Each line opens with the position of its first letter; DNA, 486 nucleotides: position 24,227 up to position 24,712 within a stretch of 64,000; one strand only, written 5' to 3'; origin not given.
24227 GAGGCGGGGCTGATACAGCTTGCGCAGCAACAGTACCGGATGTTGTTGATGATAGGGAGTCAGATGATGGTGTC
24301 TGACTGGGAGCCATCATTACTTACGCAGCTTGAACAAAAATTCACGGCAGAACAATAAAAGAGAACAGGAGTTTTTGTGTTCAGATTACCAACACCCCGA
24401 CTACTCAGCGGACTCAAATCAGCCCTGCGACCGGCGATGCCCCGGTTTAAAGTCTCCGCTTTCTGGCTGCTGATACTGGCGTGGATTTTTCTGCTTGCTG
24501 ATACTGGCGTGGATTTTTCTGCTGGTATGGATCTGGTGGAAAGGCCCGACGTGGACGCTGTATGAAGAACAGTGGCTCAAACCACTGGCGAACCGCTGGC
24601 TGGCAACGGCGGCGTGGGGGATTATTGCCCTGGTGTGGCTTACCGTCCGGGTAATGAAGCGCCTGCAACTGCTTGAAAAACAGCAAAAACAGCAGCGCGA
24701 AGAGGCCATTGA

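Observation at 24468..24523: Perfect 28-bp tandem duplication frameshifts the start of tssM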

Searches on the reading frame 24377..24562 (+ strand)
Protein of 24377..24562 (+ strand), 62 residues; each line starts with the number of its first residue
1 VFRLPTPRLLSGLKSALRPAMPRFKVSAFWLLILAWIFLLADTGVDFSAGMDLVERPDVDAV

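Call 64: search_protein_families(proteins=[window:24377-24562:+], library=ncbifam, max_evalue=0.001)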
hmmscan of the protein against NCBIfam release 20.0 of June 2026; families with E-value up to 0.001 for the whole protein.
window:24377-24562:+ (62 aa): 0 families

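Call 66: find_encoding_contigs(protein=window:24377-24562:+, flank=3000, max_places=6)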
Protein seq(62 aa) (62 aa): 24 contigs read that carry it; 6 places shown.
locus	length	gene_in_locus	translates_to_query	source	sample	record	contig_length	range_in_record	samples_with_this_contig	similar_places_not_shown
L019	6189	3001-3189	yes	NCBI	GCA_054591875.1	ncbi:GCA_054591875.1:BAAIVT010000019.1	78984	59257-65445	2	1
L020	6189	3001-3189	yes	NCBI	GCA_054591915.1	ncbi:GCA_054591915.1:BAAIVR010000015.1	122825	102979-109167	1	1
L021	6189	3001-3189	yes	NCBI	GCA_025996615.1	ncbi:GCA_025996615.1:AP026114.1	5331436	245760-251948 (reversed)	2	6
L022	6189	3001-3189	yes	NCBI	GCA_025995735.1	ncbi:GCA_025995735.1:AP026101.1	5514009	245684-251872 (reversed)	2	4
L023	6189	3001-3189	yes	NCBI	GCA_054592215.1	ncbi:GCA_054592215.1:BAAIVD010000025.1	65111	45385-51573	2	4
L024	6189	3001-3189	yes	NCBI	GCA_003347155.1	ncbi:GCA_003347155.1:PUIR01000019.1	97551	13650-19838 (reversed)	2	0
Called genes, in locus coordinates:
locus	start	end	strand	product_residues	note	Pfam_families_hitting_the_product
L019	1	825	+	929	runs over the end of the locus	-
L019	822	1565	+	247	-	PF11319:VasI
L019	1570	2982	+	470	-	PF06812:ImpA_N (weak), PF16989:T6SS_VasJ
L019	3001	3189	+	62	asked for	-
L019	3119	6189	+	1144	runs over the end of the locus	PF14331:IcmF-related_N, PF06761:IcmF-related, PF21070:IcmF_helical, PF06744:IcmF_C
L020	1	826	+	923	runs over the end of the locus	PF13191:AAA_16 (weak), PF23569:NBD_SMAX1, PF00004:AAA (weak), PF17871:AAA_lid_9, PF00004:AAA (weak), PF07724:AAA_2, PF07728:AAA_5, PF10431:ClpB_D2-small, +1 more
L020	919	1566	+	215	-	PF11319:VasI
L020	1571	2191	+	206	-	PF06812:ImpA_N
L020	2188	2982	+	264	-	PF16989:T6SS_VasJ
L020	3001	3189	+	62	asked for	-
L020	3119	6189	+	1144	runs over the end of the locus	PF14331:IcmF-related_N, PF06761:IcmF-related, PF21070:IcmF_helical, PF06744:IcmF_C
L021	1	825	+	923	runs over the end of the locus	PF13191:AAA_16 (weak), PF23569:NBD_SMAX1, PF00004:AAA (weak), PF17871:AAA_lid_9, PF00004:AAA (weak), PF07724:AAA_2, PF07728:AAA_5, PF10431:ClpB_D2-small, +1 more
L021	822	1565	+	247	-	PF11319:VasI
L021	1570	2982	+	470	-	PF06812:ImpA_N (weak), PF16989:T6SS_VasJ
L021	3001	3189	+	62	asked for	-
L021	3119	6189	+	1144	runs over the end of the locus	PF14331:IcmF-related_N, PF06761:IcmF-related, PF21070:IcmF_helical, PF06744:IcmF_C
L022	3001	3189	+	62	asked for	-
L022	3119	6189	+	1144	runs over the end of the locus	PF14331:IcmF-related_N, PF06761:IcmF-related, PF21070:IcmF_helical, PF06744:IcmF_C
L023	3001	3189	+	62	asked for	-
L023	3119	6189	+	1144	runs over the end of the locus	PF14331:IcmF-related_N, PF06761:IcmF-related, PF21070:IcmF_helical, PF06744:IcmF_C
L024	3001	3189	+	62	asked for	-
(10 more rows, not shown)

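Call 84: list_cluster_members(proteins=[window:24377-24562:+, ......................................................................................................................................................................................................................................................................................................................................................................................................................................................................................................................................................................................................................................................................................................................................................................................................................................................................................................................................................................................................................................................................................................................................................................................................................])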
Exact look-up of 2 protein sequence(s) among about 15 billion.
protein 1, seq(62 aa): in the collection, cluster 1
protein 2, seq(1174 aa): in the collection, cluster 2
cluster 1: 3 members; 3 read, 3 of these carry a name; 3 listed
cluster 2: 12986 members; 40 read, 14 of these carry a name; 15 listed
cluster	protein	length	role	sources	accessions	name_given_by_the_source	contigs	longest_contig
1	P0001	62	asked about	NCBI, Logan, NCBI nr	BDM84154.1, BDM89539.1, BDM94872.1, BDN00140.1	hypothetical protein OkiPb00406_44620 [Escherichia coli] | hypothetical protein [Escherichia coli]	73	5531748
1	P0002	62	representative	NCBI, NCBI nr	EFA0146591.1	hypothetical protein E8766_003466 [Escherichia coli] | hypothetical protein [Escherichia coli]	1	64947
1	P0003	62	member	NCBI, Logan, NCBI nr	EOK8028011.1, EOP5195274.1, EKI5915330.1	hypothetical protein ABVU85_RS21650 [Escherichia coli] | hypothetical protein [Escherichia coli]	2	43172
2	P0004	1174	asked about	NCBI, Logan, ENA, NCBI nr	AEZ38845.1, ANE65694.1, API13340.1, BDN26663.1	hypothetical protein ECO55CA74_01065 [Escherichia coli O55:H7 str. RM12579]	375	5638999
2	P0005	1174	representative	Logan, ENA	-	-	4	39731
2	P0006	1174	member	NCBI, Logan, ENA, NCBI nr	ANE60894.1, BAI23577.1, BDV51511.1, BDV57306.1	type VI secretion system membrane subunit TssM [Escherichia coli] | type VI secretion protein IcmF [Escherichia coli]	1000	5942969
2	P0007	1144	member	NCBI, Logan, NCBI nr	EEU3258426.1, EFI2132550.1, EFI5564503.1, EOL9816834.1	TPA: type VI secretion system membrane subunit TssM [Escherichia coli] | type VI secretion system membrane subunit TssM [Escherichia coli]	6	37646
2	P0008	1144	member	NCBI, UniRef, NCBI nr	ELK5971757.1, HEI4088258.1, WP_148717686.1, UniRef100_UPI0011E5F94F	type VI secretion system membrane subunit TssM [Escherichia coli] | type VI secretion system membrane subunit TssM n=1 Tax=Escherichia coli TaxID=562 ...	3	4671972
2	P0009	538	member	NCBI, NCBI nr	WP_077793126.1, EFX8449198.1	type VI secretion system membrane subunit TssM, partial [Shigella sonnei] | type VI secretion system membrane subunit TssM [Shigella sonnei]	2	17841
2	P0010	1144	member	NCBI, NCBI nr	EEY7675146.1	type VI secretion system membrane subunit TssM [Escherichia coli]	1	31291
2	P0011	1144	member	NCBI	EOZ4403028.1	type VI secretion system membrane subunit TssM [Escherichia coli]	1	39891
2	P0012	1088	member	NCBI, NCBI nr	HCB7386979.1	TPA: type VI secretion system membrane subunit TssM [Escherichia coli] | type VI secretion system membrane subunit TssM [Escherichia coli]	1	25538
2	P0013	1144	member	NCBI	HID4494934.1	TPA: type VI secretion system membrane subunit TssM [Escherichia coli]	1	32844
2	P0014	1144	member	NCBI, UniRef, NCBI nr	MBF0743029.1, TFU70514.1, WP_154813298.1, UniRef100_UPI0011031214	type VI secretion system membrane subunit TssM [Shigella flexneri] | type VI secretion system membrane subunit TssM n=1 Tax=Shigella flexneri TaxID=623 ...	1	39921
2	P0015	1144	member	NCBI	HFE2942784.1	TPA: type VI secretion system membrane subunit TssM [Escherichia coli]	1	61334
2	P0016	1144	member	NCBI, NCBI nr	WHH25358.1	type VI secretion system membrane subunit TssM [Escherichia coli]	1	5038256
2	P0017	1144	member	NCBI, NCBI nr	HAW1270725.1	TPA: type VI secretion system membrane subunit TssM [Escherichia coli] | type VI secretion system membrane subunit TssM [Escherichia coli]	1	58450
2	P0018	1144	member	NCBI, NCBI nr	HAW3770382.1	TPA: type VI secretion system membrane subunit TssM [Escherichia coli] | type VI secretion system membrane subunit TssM [Escherichia coli]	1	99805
